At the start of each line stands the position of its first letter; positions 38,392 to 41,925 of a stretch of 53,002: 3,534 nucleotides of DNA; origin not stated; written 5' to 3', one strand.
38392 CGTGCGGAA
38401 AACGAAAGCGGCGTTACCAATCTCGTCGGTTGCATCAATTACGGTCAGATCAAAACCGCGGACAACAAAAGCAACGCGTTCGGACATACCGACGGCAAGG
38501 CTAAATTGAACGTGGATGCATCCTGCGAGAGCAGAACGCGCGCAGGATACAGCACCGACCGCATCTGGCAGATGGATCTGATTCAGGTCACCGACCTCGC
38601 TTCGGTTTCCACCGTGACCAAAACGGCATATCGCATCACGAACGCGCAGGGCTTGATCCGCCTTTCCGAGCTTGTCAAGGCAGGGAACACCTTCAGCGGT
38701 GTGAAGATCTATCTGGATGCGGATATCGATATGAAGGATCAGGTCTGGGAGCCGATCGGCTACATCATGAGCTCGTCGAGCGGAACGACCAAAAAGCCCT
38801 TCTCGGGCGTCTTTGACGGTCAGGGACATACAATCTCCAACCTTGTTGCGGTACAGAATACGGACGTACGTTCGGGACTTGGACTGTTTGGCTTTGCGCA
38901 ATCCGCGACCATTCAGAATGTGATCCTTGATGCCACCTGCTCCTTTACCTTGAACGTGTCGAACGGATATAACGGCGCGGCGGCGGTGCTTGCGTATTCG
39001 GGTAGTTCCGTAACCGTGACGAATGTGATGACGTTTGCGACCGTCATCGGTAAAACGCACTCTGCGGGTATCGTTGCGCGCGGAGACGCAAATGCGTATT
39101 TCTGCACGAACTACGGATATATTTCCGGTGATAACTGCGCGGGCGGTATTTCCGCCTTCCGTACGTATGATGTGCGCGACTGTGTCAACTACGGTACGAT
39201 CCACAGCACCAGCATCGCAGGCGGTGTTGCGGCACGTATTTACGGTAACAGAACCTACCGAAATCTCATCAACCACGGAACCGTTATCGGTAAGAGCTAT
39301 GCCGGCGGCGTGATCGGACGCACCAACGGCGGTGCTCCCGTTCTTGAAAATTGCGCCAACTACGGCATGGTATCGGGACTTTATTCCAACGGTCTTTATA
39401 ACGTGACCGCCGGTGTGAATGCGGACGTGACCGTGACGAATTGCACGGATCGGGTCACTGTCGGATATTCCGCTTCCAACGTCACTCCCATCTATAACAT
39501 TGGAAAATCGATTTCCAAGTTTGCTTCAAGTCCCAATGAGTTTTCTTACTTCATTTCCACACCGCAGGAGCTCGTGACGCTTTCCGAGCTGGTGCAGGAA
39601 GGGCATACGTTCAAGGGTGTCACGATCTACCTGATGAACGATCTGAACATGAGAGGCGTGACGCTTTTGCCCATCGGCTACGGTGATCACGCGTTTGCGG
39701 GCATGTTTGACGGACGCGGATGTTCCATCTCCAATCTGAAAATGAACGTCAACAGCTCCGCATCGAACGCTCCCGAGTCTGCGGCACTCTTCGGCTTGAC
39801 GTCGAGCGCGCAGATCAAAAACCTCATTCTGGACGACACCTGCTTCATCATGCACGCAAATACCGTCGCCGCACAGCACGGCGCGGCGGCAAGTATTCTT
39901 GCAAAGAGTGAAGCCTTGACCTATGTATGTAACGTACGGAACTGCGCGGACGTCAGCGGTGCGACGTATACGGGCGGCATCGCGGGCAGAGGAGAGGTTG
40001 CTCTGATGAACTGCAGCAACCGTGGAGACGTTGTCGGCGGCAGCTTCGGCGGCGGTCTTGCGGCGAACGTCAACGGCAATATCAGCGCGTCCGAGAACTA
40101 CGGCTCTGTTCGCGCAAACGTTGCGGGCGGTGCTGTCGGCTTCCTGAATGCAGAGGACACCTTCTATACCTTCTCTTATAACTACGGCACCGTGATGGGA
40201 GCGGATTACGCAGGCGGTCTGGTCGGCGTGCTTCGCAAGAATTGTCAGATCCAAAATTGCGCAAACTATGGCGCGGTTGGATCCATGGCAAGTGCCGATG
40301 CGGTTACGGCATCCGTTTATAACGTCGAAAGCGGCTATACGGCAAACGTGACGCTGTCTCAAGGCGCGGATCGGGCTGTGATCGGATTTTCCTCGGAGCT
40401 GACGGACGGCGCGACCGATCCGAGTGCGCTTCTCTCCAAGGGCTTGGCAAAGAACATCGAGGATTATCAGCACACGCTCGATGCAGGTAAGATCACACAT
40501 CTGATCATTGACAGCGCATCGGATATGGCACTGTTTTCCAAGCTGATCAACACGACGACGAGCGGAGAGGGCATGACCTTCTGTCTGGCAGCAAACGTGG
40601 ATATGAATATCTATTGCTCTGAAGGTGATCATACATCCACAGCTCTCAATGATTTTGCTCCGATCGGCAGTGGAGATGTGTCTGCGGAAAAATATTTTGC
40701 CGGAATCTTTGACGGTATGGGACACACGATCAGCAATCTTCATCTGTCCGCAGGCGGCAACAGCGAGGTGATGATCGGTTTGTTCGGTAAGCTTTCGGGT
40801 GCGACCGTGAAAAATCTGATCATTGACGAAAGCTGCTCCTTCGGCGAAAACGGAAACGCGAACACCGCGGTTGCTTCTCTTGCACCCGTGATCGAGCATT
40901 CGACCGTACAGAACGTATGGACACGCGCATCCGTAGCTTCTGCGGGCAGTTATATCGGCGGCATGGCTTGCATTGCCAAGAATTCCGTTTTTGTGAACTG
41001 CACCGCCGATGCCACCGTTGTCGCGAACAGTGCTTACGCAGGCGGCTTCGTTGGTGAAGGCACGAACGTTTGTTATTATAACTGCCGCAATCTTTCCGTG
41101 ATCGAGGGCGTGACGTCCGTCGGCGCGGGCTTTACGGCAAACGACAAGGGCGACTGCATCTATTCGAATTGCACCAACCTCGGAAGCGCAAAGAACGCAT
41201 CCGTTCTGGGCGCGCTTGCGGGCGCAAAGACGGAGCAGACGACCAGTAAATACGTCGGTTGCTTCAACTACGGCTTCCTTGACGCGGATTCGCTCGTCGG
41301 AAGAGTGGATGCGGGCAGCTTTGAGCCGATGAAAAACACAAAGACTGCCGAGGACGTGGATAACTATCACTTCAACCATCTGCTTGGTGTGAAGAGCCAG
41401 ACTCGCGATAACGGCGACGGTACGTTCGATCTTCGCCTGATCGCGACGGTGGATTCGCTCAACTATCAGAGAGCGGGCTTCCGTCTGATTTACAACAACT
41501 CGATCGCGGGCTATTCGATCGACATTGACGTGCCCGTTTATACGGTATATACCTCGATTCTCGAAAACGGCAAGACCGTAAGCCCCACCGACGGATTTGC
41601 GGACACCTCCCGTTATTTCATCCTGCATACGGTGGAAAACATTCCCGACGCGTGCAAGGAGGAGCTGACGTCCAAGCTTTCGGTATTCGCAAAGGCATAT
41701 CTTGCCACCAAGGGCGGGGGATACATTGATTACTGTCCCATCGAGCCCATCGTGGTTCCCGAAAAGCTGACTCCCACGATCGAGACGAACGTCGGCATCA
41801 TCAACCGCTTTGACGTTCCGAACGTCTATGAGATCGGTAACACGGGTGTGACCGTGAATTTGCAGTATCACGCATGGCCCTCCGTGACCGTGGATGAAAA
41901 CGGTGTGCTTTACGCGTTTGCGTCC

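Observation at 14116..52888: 39-kb co-oriented super-cluster: 12 sialidase-like propeller domains, 5 GLUG/beta-helix stalk proteins, one orphan binding lipoprotein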

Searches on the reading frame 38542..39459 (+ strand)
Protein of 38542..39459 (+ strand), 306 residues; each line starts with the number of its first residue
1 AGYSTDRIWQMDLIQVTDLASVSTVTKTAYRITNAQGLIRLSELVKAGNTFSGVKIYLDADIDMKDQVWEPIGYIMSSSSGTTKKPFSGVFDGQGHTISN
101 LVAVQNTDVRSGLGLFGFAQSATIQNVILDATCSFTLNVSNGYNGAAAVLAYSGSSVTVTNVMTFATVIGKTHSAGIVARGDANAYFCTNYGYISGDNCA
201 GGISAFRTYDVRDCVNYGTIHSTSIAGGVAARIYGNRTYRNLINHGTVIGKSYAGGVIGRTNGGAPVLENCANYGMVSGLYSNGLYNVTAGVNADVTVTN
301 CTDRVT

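Call 72: predict_structure(alignment_id=A6)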
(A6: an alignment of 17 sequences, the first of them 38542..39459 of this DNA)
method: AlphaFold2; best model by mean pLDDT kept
length: 306 residues; sequences in the alignment: 17
mean_pLDDT: 94.1   pTM: 0.92
mean pLDDT of the five models: 94.1, 93.9, 93.6, 93.2, 90.7
residues with pLDDT >= 90: 259; 70-90: 41; 50-70: 5; < 50: 1
segments of 3 or more residues with pLDDT < 50: none
pLDDT, mean of each block of 10 residues (from residue 1): 96 97 96 98 97 98 96 92 96 99 92 97 99 93 91 96 98 96 96 97 92 98 97 90 97 94 87 93 85 78 80
secondary structure, 60 per line:
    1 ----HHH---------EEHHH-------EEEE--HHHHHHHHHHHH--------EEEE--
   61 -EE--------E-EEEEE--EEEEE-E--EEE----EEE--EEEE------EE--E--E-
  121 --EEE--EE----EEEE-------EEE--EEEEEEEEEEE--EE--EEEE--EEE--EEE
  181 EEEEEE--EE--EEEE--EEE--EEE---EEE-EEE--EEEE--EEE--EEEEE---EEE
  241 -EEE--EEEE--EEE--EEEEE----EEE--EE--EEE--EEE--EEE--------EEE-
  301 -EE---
elements in order: E29-32 H35-46 E55-58 E74-78 E81-85 E90-92 E97-99 E102-105 E123-125 E134-137 E145-147 E150-160 E167-170 E173-175 E178-186 E193-196 E199-201 E204-206 E210-212 E214-216 E219-222 E225-227 E230-234 E238-240 E242-244 E247-250 E253-255 E258-262 E267-269 E276-278 E281-283 E286-288 E297-299

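Call 75: fold_search(model_id=the predicted structure, library=pdb)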
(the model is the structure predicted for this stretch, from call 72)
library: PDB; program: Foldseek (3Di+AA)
matches with E <= 10: 208; with E <= 0.001: 1
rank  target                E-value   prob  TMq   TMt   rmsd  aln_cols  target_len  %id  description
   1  3n6z                  3.1e-06  1.00  0.62  0.56   5.5       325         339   19  Crystal structure of a putative immunoglobulin A1 protease (BACOVA_03286) from Bacteroides ovatus at 1.30 A resolution (released 2010-07-21)
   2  7uvl_P                2.2e-03  1.00  0.49  0.14   6.6       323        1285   14  IgA1 Protease with IgA1 substrate (released 2022-11-23)
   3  7uvk                  2.7e-03  1.00  0.57  0.15   5.9       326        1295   16  G. haemolysans IgA1 protease (released 2022-11-23)
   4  5nxk_A                4.1e-03  0.92  0.31  0.31  10.9       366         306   12  L. reuteri 53608 SRRP (released 2018-03-21)
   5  6xjb                  7.7e-03  1.00  0.52  0.14   6.1       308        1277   14  IgA1 Protease (released 2020-12-09)
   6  6xja_P                1.2e-02  1.00  0.52  0.15   6.9       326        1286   14  Streptococcus Pneumoniae IgA1 Protease with IgA1 substrate (released 2021-01-20)
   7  6k0p_A                1.5e-02  0.18  0.19  0.13  14.7       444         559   12  Catalytic domain of GH87 alpha-1,3-glucanase D1045A in complex with nigerose (released 2019-12-25)
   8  7b8b_A                2.4e-02  0.16  0.20  0.17  14.4       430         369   10  ADPG2 - ENDOPOLYGALACTURONASE FROM ARABIDOPSIS THALIANA (released 2022-06-22)
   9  7xks                  2.9e-02  0.54  0.26  0.27  13.0       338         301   13  Crystal structure of an alkaline pectate lyase from Bacillus clausii (released 2023-03-29)
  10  3vmv                  2.9e-02  0.44  0.26  0.25  11.7       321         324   13  Crystal structure of pectate lyase Bsp165PelA from Bacillus sp. N165 (released 2012-07-25)
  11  6k0s_A                2.9e-02  0.14  0.20  0.14  14.6       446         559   12  Catalytic domain of GH87 alpha-1,3-glucanase D1069A in complex with nigerose (released 2019-12-25)
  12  5nxk_B                3.1e-02  0.63  0.31  0.31  10.6       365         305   14  L. reuteri 53608 SRRP (released 2018-03-21)
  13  7bbv_A                3.2e-02  0.60  0.31  0.32  12.1       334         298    9  Pectate lyase B from Verticillium dahliae (released 2022-07-13)
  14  6k0q_A                3.2e-02  0.20  0.23  0.16  14.1       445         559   12  Catalytic domain of GH87 alpha-1,3-glucanase D1068A in complex with nigerose (released 2019-12-25)
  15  6k0m                  4.0e-02  0.13  0.19  0.13  14.5       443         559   11  Catalytic domain of GH87 alpha-1,3-glucanase from Paenibacillus glycanilyticus FH11 (released 2019-12-25)
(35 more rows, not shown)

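Call 83: search_protein_families(library=pfam, proteins=[window:38542-39459:+], max_evalue=1)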
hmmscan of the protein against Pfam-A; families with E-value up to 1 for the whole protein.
window:38542-39459:+ (306 aa): 0 families

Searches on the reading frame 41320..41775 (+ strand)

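Call 83: search_protein_families(library=pfam, proteins=[window:41320-41775:+], max_evalue=1)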
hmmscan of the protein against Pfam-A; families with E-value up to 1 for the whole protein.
window:41320-41775:+ (152 aa): 1 family
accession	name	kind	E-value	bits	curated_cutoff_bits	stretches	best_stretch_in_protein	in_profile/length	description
PF12450.13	vWF_A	-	0.15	12.5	25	1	49-88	10-49/94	von Willebrand factor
